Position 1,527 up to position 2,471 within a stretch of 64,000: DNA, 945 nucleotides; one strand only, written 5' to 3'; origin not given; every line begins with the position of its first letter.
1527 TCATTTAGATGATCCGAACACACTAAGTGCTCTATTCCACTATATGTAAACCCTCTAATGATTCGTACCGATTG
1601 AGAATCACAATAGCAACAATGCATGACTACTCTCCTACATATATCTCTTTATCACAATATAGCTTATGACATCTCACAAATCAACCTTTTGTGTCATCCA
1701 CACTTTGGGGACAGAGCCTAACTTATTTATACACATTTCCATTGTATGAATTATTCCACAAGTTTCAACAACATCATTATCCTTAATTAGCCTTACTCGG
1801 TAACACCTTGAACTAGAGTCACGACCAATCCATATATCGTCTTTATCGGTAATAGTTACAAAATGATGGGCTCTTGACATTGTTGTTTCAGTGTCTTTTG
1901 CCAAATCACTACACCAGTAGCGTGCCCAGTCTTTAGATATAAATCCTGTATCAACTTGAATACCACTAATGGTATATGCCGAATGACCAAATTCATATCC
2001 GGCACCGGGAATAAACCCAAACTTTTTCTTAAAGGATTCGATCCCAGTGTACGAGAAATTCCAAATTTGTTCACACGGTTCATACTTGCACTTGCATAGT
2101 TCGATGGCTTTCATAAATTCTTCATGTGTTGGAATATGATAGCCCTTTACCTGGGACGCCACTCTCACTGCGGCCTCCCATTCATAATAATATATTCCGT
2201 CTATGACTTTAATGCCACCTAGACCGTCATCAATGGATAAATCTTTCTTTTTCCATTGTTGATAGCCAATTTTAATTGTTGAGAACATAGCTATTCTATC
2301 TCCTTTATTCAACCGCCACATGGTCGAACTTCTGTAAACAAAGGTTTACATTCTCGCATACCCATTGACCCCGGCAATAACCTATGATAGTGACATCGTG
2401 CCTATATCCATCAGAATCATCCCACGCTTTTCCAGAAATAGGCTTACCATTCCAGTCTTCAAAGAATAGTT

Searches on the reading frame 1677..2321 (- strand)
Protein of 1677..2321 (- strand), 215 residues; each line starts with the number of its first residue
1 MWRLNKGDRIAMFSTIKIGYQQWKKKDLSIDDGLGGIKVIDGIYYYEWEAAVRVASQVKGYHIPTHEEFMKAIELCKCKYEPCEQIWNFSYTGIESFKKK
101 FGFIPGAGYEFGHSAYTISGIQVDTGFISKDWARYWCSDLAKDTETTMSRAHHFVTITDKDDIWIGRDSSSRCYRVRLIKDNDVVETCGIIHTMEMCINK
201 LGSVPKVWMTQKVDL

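Call 26: search_protein_families(library=pfam, alignment_id=A3, max_evalue=0.001)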
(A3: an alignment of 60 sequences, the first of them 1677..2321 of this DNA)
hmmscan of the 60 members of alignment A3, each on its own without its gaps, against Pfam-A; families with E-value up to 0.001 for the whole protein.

A. member 1, window:1677-2321:- (215 aa): 0 families

B. families by the number of members that match (of 60 scanned): 5 families
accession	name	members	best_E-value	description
PF18299.6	R2K_2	1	4.8e-36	ATP-grasp domain, R2K clade family 2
PF01145.31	Band_7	1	2.9e-26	SPFH domain / Band 7 family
PF14243.11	R2K_3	1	4.1e-22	ATP-grasp domain, R2K clade family 3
PF01981.21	PTH2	1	1.8e-05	Peptidyl-tRNA hydrolase PTH2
PF08946.15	Osmo_CC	1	0.00063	Osmosensory transporter coiled coil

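Call 27: search_protein_families(library=phrogs, alignment_id=A3, max_evalue=0.00001)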
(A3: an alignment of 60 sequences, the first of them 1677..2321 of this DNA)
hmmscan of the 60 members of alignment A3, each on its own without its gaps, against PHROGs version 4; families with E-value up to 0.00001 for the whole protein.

A. member 1, window:1677-2321:- (215 aa): 0 families

B. families by the number of members that match (of 60 scanned): 5 families
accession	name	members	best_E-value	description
phrog_200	-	1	3.1e-44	lipoprotein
phrog_3163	-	1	1.1e-20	-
phrog_7313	-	1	3.9e-19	-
phrog_3878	-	1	4.5e-13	-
phrog_1866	-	1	3.7e-07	-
